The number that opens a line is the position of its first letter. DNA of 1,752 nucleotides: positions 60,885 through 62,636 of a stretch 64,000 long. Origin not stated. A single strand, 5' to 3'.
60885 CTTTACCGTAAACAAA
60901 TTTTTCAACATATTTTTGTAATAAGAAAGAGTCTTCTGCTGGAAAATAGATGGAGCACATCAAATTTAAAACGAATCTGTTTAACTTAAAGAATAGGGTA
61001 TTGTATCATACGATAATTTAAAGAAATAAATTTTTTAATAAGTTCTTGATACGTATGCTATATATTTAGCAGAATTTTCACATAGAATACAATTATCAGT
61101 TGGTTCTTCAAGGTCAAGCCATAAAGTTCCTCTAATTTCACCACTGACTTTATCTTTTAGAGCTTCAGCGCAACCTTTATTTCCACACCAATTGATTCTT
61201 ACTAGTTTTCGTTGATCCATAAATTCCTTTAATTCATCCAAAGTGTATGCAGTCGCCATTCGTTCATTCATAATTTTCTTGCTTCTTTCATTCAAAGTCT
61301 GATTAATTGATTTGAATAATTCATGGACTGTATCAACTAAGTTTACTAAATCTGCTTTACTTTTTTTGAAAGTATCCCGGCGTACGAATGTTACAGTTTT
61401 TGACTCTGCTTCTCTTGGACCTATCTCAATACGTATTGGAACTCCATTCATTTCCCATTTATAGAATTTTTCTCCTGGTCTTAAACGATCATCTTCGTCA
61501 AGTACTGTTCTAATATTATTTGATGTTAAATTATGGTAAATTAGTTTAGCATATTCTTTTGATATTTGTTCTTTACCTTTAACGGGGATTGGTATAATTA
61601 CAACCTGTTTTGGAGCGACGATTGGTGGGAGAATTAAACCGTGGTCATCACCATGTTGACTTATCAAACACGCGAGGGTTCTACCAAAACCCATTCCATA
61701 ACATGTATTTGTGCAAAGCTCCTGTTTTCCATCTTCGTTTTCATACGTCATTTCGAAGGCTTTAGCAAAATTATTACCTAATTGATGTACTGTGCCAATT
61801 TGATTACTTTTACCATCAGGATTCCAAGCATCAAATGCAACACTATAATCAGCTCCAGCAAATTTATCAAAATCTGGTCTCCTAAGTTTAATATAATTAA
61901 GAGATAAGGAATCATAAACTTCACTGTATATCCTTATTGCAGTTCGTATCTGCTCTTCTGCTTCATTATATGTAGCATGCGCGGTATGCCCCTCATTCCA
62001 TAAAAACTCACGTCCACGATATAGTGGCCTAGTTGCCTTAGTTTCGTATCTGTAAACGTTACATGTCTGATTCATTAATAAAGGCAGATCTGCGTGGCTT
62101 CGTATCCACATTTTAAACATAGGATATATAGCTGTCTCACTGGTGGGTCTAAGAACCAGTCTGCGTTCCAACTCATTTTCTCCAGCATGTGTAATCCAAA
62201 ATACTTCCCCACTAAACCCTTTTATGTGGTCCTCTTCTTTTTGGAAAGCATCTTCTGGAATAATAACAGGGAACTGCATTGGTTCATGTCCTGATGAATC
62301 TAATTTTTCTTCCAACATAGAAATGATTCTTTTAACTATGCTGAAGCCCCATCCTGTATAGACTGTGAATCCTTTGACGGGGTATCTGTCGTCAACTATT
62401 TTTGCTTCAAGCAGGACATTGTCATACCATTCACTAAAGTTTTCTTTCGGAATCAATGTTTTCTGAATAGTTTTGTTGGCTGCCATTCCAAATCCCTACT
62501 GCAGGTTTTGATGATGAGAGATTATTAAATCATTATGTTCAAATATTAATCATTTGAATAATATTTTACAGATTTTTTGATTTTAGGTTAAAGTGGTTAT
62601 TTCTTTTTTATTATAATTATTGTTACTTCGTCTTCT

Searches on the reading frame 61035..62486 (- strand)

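Call 11: search_protein_families(library=ncbifam, proteins=[window:61035-62486:-], max_evalue=0.00001)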
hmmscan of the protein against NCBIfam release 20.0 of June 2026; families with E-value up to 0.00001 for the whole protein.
window:61035-62486:- (483 aa): 9 families
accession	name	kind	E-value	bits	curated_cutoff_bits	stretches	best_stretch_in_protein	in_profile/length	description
TIGR00408.1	proS_fam_I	equivalog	1.4e-159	532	437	1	14-483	5-475/475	proline--tRNA ligase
NF006625.0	PRK09194.1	equivalog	2.9e-49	168.4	558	2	227-387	402-558/559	proline--tRNA ligase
NF008979.1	PRK12325.1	exception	3e-43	148.3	550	2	226-386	278-435/437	proline--tRNA ligase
TIGR00409.1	proS_fam_II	equivalog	9.9e-43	146.9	306.7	2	226-385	407-563/568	proline--tRNA ligase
TIGR00418.1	thrS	equivalog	1.4e-26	93.6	383.65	2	225-388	408-562/565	threonine--tRNA ligase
NF003068.0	PRK03991.1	equivalog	2.9e-14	52.4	484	1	225-396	427-597/613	threonine--tRNA ligase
NF003211.1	PRK04173.1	equivalog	4.7e-12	45.5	312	1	284-385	356-452/454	glycine--tRNA ligase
TIGR00389.1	glyS_dimeric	equivalog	4.5e-09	35.4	243.3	1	283-389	462-563/565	glycine--tRNA ligase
TIGR00414.1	serS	equivalog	4e-08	32.7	301.65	1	40-287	165-410/418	serine--tRNA ligase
